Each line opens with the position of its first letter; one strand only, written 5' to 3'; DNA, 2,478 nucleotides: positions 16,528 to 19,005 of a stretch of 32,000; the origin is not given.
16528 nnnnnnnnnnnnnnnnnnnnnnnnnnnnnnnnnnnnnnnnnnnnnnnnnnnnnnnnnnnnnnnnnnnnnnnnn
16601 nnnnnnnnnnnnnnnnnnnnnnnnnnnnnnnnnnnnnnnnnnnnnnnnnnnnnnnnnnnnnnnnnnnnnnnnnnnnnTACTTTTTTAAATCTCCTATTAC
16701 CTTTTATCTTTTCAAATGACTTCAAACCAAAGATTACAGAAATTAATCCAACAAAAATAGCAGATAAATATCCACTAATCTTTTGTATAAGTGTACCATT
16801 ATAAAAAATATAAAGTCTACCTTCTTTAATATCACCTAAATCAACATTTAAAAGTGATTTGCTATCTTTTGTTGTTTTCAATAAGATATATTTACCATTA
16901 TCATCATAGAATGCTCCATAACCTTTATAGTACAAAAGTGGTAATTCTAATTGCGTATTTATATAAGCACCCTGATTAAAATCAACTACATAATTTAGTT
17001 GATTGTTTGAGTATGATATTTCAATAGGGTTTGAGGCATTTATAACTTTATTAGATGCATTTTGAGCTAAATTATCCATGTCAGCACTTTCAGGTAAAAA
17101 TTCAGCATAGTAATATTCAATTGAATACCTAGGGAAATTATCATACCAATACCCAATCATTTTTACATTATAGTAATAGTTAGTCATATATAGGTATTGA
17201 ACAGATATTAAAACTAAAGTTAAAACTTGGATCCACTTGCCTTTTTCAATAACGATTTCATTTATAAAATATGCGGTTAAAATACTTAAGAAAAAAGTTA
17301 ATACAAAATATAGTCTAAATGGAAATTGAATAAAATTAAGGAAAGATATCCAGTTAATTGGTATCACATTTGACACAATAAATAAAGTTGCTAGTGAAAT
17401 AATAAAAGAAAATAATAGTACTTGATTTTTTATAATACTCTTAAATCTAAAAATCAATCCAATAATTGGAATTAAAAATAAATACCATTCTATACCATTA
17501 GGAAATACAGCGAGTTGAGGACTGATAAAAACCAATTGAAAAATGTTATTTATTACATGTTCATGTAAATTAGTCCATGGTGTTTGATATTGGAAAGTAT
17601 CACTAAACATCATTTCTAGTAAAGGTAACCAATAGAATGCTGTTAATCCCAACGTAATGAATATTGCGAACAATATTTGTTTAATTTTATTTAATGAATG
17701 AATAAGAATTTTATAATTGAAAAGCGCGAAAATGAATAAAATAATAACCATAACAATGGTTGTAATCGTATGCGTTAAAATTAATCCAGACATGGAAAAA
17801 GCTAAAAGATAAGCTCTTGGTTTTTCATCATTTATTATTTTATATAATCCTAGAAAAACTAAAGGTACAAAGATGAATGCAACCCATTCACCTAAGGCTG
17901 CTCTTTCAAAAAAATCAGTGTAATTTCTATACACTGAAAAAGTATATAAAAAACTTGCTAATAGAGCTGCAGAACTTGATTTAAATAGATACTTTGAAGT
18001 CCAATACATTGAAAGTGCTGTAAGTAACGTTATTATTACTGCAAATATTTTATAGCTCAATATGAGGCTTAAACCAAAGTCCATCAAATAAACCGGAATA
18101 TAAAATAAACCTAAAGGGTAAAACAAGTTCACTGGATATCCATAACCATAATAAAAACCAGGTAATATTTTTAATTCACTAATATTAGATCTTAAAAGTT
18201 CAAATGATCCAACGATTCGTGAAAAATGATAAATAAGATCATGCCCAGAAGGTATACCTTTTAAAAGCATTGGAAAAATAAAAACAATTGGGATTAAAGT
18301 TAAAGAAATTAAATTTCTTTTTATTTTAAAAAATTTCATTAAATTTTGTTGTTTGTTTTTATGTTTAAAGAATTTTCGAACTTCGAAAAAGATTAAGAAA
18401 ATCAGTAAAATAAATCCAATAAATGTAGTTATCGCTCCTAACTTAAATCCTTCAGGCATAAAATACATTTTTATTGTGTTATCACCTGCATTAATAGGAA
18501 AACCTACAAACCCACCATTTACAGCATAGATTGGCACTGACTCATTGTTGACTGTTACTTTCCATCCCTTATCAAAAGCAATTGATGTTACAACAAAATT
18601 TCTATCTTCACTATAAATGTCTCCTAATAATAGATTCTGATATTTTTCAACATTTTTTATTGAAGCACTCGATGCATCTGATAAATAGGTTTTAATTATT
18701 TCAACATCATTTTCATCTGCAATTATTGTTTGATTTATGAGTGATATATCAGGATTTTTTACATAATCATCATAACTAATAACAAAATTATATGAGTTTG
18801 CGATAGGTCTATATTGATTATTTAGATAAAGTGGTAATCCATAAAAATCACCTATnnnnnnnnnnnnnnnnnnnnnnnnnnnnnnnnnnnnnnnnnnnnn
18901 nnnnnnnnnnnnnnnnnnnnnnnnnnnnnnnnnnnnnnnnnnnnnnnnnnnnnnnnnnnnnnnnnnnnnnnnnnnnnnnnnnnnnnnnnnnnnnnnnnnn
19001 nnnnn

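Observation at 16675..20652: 1331-aa in-frame fusion of a complete YfhO with a second GT-C-like membrane enzyme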

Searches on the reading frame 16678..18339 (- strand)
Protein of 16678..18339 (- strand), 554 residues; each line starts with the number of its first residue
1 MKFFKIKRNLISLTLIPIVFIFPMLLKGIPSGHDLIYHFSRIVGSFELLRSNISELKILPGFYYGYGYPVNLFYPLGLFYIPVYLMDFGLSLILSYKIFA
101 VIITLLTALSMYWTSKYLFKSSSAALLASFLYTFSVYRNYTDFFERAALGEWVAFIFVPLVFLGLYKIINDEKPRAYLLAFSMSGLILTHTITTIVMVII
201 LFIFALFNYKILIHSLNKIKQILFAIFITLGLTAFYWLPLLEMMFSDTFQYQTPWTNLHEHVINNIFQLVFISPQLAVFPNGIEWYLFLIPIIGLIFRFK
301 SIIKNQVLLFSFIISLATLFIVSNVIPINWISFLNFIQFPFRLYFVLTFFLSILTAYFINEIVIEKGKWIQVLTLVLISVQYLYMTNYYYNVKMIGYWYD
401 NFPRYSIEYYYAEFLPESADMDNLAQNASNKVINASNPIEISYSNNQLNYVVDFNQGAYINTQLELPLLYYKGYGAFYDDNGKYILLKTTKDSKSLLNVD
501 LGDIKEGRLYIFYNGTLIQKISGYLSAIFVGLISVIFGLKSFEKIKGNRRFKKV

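Call 3: search_protein_families(library=pfam, proteins=[window:16678-18339:-], max_evalue=1)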
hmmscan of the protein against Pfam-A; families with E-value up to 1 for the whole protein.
window:16678-18339:- (554 aa): 3 families
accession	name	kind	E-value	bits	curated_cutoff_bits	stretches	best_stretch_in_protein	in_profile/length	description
PF09586.16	YfhO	-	3.2e-09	36.2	28.5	1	72-387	75-386/835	Bacterial membrane protein YfhO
PF13231.12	PMT_2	-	0.00088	20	26.1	1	93-228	21-153/160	Dolichyl-phosphate-mannose-protein mannosyltransferase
PF10131.15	PTPS_related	-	0.011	14.7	26.4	1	75-387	6-308/621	6-pyruvoyl-tetrahydropterin synthase related domain; membrane protein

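Call 4: search_protein_families(library=ncbifam, proteins=[window:16678-18339:-], max_evalue=1)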
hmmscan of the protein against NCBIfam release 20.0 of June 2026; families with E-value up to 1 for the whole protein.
window:16678-18339:- (554 aa): 0 families

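Call 8: find_homologous_proteins(query=window:16678-18339:-, max_evalue=0.001)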
Query window:16678-18339:- (554 aa): 273 proteins with E <= 0.001 among 8000 candidates; the best 120 are listed.
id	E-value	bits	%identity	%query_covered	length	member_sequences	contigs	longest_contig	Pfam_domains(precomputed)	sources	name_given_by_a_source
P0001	2.8e-145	503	46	93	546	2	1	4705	-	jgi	-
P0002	2.7e-139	484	45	95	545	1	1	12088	-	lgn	-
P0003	5.0e-135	470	44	92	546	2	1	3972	-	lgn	-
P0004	4.0e-129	450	43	96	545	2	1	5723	-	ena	-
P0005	7.8e-127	443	43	95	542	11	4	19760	-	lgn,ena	-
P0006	1.1e-125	439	44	95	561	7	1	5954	-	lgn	-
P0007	2.8e-120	421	42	95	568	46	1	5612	PF20176.4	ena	-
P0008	1.9e-118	415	42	95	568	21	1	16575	-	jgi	jgi:hypothetical protein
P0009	1.3e-116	409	42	96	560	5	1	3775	-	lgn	-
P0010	2.9e-104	368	40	93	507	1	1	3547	-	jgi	-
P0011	5.5e-90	321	40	74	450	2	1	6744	-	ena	-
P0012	2.3e-66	243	36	96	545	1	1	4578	PF10131.16,PF20176.4,PF09586.17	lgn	-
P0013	2.9e-65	239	36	95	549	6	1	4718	PF10131.16,PF20176.4,PF09586.17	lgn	-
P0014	7.4e-64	235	34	94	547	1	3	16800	PF10131.16,PF20176.4,PF09586.17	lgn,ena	-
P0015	8.2e-64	235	35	99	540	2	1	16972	PF10131.16,PF20176.4,PF09586.17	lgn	-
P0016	1.4e-63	234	34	91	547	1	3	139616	PF20176.4,PF09586.17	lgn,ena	-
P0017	1.6e-63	234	34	94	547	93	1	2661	PF10131.16,PF20176.4,PF09586.17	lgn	-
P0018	1.7e-63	234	34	94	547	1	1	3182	PF10131.16,PF20176.4,PF09586.17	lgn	-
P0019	4.0e-63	232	34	94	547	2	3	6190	PF10131.16,PF20176.4,PF09586.17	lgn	-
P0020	4.2e-63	232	34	94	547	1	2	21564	PF10131.16,PF20176.4,PF09586.17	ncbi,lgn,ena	-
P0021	4.6e-63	232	34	94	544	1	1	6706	PF10131.16,PF09586.17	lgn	-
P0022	6.3e-63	232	34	94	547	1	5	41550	PF10131.16,PF20176.4,PF09586.17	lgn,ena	-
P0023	6.4e-63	232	34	91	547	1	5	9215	PF10131.16,PF20176.4,PF09586.17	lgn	-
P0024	8.1e-63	231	34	91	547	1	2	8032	PF10131.16,PF20176.4,PF09586.17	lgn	-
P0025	1.1e-62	231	34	91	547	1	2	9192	PF10131.16,PF20176.4,PF09586.17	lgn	-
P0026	2.6e-62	230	34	94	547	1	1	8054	PF20176.4,PF09586.17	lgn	-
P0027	3.6e-62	229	34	91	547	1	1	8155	PF10131.16,PF20176.4,PF09586.17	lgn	-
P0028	4.3e-62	229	34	97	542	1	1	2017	PF20176.4,PF09586.17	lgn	-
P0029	5.2e-62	229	34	98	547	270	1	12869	PF10131.16,PF09586.17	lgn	-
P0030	7.2e-62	228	35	94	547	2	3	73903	PF10131.16,PF20176.4,PF09586.17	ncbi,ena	-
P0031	9.5e-62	228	35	98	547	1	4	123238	PF10131.16,PF09586.17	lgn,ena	-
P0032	2.3e-61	226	34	98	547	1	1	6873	PF10131.16,PF09586.17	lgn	-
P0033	3.0e-61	226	34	94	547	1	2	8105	PF10131.16,PF20176.4,PF09586.17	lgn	-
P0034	7.3e-61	225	33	100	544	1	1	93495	PF20176.4,PF09586.17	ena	-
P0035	1.2e-60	224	34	92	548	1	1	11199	PF09586.17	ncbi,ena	-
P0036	2.3e-60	223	34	94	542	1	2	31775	PF10131.16,PF20176.4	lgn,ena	-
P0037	6.8e-60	222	33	95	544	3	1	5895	PF20176.4,PF09586.17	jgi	-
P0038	1.1e-59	221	34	95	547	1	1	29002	PF10131.16,PF20176.4,PF09586.17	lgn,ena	-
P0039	1.8e-59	220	34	98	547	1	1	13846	PF10131.16,PF09586.17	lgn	-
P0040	2.1e-58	217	33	92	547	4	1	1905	PF10131.16,PF20176.4,PF09586.17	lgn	-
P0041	4.6e-58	216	35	88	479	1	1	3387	PF10131.16,PF09586.17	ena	-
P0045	1.5e-46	178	32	90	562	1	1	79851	PF09586.17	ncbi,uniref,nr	ncbi:hypothetical protein JGH11_02240 [Dysgonomonas sp. Marseille-P4677]|uniref:YfhO family protein 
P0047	1.1e-45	175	30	93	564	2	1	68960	PF09586.17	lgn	-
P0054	4.1e-44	170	30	90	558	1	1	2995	PF10131.16,PF09586.17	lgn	-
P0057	1.5e-43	168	32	90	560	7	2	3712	PF10131.16,PF09586.17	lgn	-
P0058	2.2e-43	167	28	90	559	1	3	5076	PF09586.17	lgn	-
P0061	4.3e-43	166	29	89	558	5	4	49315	PF09586.17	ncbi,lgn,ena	-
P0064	7.5e-43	165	30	87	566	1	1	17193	PF09586.17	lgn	-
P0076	9.0e-42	162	28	93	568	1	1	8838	PF20176.4,PF13231.13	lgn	-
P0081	1.5e-41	161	31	91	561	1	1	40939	PF09586.17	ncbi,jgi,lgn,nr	ncbi:MAG: YfhO family protein [Prevotella sp.]|jgi:hypothetical protein|nr:YfhO family protein [Prev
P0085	2.1e-41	161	31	96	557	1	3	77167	PF10131.16,PF20176.4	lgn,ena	-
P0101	8.0e-40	155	29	93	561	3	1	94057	PF09586.17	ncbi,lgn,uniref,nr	ncbi:hypothetical protein GGR21_003510 [Dysgonomonas hofstadii]|uniref:Membrane protein 6-pyruvoyl-t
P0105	3.4e-39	153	29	90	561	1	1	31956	PF20176.4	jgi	-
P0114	2.3e-38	151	30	76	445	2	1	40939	PF09586.17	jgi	jgi:hypothetical protein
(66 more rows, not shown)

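Call 28: find_related_loci(query=A1, collection=genome_contigs, flank=4000)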
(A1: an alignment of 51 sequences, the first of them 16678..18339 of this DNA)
Query A1 (554 aa) in genome_contigs; peptide patterns used: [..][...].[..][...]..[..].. (x = any residue, [..] = any of these).
153 stretches matched a pattern; 148 encode a relative of the query (tblastn E <= 1e-3); the best 80 are kept; 76 distinct loci.
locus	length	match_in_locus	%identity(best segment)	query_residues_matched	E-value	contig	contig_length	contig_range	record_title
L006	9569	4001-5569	42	20-543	1e-119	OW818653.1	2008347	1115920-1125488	metagenome genome assembly, chromosome: 1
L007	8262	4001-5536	34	7-530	3e-70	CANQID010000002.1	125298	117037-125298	MAG: uncultured Bacilli bacterium isolate Lapin-030__bin39 genome assembly, contig: Lapin-030__NODE_157_length_125298_co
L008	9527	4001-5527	34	7-528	2e-65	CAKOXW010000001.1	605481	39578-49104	MAG: uncultured Bacilli bacterium isolate REFINED_METABAT215_TOP10_CONTIGS_1500_ASSEMBLY_K77_MERGED__Hadza_MoBio_hadza-I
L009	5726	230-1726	34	2-513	9e-65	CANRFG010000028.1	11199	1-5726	MAG: uncultured Bacilli bacterium isolate Lapin-023__bin93 genome assembly, contig: Lapin-023__NODE_7563_length_11199_co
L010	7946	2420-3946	32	7-528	7e-63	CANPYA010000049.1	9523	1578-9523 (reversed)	MAG: uncultured Bacilli bacterium isolate Lapin-005__bin123 genome assembly, contig: Lapin-005__NODE_9987_length_9523_co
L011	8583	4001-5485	33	19-528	8e-59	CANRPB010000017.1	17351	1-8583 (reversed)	MAG: uncultured Bacilli bacterium isolate Lapin-018__bin91 genome assembly, contig: Lapin-018__NODE_2876_length_17351_co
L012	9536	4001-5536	34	7-528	6e-58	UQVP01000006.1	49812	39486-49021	uncultured Tenericutes bacterium isolate UMGS688 genome assembly, contig: NODE_157_length_49812_cov_18.905239, whole gen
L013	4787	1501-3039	32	20-522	6e-58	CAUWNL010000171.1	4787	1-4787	MAG: uncultured Sarcina sp. isolate SRS15956990__bin71 genome assembly, contig: SRS15956990_NODE_9311_length_4787_cov_5.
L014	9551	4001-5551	33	5-546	4e-57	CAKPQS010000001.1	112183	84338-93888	MAG: uncultured Bacilli bacterium isolate REFINED_METABAT215_TOP10_CONTIGS_1500_ASSEMBLY_K77_MERGED__Hadza_PheChl_Fiber-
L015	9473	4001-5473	30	18-520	8e-57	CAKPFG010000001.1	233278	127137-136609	MAG: uncultured Bacilli bacterium isolate REFINED_METABAT215_TOP10_CONTIGS_1500_ASSEMBLY_K77_MERGED__Nepal_MoBio_Fiber-H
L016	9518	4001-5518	34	25-547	1e-56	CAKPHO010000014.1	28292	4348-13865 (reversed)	MAG: uncultured Bacilli bacterium isolate REFINED_METABAT215_TOP10_CONTIGS_1500_ASSEMBLY_K77_MERGED__Nepal_MoBio_Fiber-H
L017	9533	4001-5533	30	19-528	1e-56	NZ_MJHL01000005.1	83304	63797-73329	Clostridium baratii strain 693-15 contig_13, whole genome shotgun sequence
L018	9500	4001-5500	30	23-524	7e-56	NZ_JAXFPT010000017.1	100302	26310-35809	MAG: Clostridium sp. isolate SUG2610 k141_1276003, whole genome shotgun sequence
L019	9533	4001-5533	31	19-528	3e-56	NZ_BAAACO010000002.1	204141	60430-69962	Clostridium nitritogenes strain JCM 6485 sequence02, whole genome shotgun sequence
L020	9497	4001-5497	33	32-528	7e-56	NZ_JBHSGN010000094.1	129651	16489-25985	Dysgonomonas termitidis strain CCUG 66188 GCM70023304_219, whole genome shotgun sequence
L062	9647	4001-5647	27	32-551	1e-42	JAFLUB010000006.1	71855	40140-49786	MAG: Oscillospiraceae bacterium isolate HAN068 Seq6, whole genome shotgun sequence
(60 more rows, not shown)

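Call 35: search_protein_families(library=pfam, proteins=[L062:3890-8236:+], max_evalue=0.01)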
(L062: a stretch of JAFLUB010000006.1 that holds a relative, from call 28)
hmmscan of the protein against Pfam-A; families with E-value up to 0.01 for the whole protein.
L062:3890-8236:+ (1449 aa): 1 family
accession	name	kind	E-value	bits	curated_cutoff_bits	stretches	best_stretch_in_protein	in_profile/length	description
PF09586.16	YfhO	-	3.9e-178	594.9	28.5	1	624-1422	1-835/835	Bacterial membrane protein YfhO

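Call 41: predict_structure(alignment_id=A1)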
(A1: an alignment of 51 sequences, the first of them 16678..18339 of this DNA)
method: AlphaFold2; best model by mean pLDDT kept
length: 554 residues; sequences in the alignment: 51
mean_pLDDT: 89.6   pTM: 0.90
mean pLDDT of the five models: 89.6, 87.6, 87.4, 87.3, 87.0
residues with pLDDT >= 90: 355; 70-90: 167; 50-70: 30; < 50: 2
segments of 3 or more residues with pLDDT < 50: none
pLDDT, mean of each block of 10 residues (from residue 1): 81 94 88 85 89 79 85 85 95 95 97 97 95 94 90 96 98 94 96 95 98 97 97 96 91 57 79 85 91 93 94 95 83 78 92 96 75 90 92 83 62 83 82 93 92 95 96 95 94 95 96 94 96 92 84 60
secondary structure, 60 per line:
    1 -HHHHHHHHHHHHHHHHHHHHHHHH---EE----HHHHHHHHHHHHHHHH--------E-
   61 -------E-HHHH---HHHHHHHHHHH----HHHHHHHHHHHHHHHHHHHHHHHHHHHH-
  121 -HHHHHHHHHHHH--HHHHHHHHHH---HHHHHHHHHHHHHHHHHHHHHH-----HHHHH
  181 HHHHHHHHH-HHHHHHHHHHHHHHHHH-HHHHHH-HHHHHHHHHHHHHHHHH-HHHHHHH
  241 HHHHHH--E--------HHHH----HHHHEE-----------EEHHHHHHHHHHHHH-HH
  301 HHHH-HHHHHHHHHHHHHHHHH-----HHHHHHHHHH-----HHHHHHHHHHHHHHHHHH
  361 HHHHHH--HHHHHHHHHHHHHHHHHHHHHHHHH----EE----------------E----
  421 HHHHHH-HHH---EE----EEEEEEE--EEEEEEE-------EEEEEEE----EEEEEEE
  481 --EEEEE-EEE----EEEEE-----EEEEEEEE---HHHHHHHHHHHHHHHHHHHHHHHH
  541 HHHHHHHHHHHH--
elements in order: H2-25 H35-50 H70-73 H77-87 H92-119 H122-133 H136-145 H149-170 H176-189 H191-207 H209-214 H216-232 H234-246 H258-261 H266-269 H285-297 H299-304 H306-322 H328-337 H343-366 H369-393 H421-426 E440-446 E449-455 E463-469 E474-480 E483-487 E489-491 E496-500 E506-513 H517-552

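Call 48: fold_search(model_id=the predicted structure, library=pdb)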
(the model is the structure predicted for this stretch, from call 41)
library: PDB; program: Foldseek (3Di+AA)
matches with E <= 10: 410; with E <= 0.001: 12
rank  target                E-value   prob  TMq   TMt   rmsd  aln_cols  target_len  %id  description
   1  8pn9_A                3.1e-05  1.00  0.40  0.35  10.4       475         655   11  Structure of human oligosaccharyltransferase OST-A complex bound to NGI-1 (released 2024-05-08)
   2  8agb_A                1.0e-04  1.00  0.48  0.42  11.9       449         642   13  Structure of yeast oligosaccharylransferase complex with lipid-linked oligosaccharide bound (released 2022-12-07)
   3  6s7t_A                1.1e-04  1.00  0.45  0.37   9.1       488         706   13  Cryo-EM structure of human oligosaccharyltransferase complex OST-B (released 2019-12-18)
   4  8if8_B                1.2e-04  1.00  0.41  0.38  11.1       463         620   12  Arabinosyltransferase AftA (released 2023-05-31)
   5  7oci_F                1.7e-04  1.00  0.44  0.39  11.6       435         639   12  Cryo-EM structure of yeast Ost6p containing oligosaccharyltransferase complex (released 2022-02-16)
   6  8age_A                1.7e-04  1.00  0.45  0.39  10.6       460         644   13  Structure of yeast oligosaccharylransferase complex with acceptor peptide bound (released 2022-12-07)
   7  3wak                  2.6e-04  1.00  0.46  0.31  11.7       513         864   12  Crystal structure of the Archaeoglobus fulgidus oligosaccharyltransferase (O29867_ARCFU) in the apo form (released 2013-10-30)
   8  8if8_C                2.6e-04  1.00  0.41  0.39  10.8       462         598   12  Arabinosyltransferase AftA (released 2023-05-31)
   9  9n9j_I                3.4e-04  1.00  0.42  0.34   9.7       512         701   11  Structure of a GRP94 folding intermediate engaged with a CCDC134- and FKBP11-bound secretory translocon (released 2025-11-19)
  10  7e9s_A                3.9e-04  1.00  0.41  0.28  10.7       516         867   12  Archaeal oligosaccharyltransferase AglB from Archaeoglobus fulgidus in complex with an inhibitory peptide and a dolich (released 2021-09-08)
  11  8agc_A                4.1e-04  1.00  0.42  0.34   9.7       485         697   13  Structure of yeast oligosaccharylransferase complex with lipid-linked oligosaccharide and non-acceptor peptide bound (released 2022-12-07)
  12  8b6l_I                4.7e-04  1.00  0.42  0.35   9.2       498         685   11  Subtomogram average of the human Sec61-TRAP-OSTA-translocon (released 2022-12-07)
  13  6ftg_5                1.1e-03  1.00  0.46  0.41  12.1       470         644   12  Subtomogram average of OST-containing ribosome-translocon complexes from canine rough microsomal membranes (released 2018-03-21)
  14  5ogl_A                1.7e-03  1.00  0.40  0.33   9.7       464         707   10  Structure of bacterial oligosaccharyltransferase PglB in complex with an acceptor peptide and an lipid-linked oligosac (released 2017-10-25)
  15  6s7o_A                1.8e-03  1.00  0.40  0.35   9.9       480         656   12  Cryo-EM structure of human oligosaccharyltransferase complex OST-A (released 2019-12-18)
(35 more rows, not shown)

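Call 67: search_protein_families(library=pfam, alignment_id=A1, max_evalue=0.001)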
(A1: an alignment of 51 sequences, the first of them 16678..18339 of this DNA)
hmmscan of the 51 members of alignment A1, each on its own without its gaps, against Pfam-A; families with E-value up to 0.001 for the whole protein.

A. member 1, window:16678-18339:- (554 aa): 2 families
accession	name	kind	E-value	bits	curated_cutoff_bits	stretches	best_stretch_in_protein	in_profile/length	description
PF09586.16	YfhO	-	3.2e-09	36.2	28.5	1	72-387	75-386/835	Bacterial membrane protein YfhO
PF13231.12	PMT_2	-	0.00088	20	26.1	1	93-228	21-153/160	Dolichyl-phosphate-mannose-protein mannosyltransferase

B. families by the number of members that match (of 51 scanned): 4 families
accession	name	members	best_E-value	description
PF09586.16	YfhO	20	2.2e-16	Bacterial membrane protein YfhO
PF10131.15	PTPS_related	16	1e-15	6-pyruvoyl-tetrahydropterin synthase related domain; membrane protein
PF20176.3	DUF6541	13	6.3e-09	Family of unknown function (DUF6541)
PF13231.12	PMT_2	2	0.00013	Dolichyl-phosphate-mannose-protein mannosyltransferase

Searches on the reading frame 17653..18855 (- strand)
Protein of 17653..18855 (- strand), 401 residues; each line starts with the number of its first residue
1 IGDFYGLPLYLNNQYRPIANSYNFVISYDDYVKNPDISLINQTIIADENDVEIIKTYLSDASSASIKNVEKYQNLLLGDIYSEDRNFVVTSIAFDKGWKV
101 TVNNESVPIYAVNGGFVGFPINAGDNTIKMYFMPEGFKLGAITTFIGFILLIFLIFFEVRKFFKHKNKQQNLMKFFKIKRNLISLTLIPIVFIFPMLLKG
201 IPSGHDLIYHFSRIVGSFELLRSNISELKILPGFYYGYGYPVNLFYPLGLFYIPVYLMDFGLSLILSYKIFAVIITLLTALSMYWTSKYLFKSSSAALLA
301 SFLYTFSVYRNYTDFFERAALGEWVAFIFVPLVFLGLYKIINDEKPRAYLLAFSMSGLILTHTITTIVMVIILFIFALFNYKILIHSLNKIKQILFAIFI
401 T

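Call 53: find_related_loci(query=window:17653-18855:-, collection=metagenome_contigs, flank=4000)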
Query window:17653-18855:- (401 aa) in metagenome_contigs; peptide patterns used: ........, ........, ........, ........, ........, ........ (x = any residue, [..] = any of these).
295 stretches matched a pattern, but none encodes a relative of the query by tblastn (E <= 1e-3).
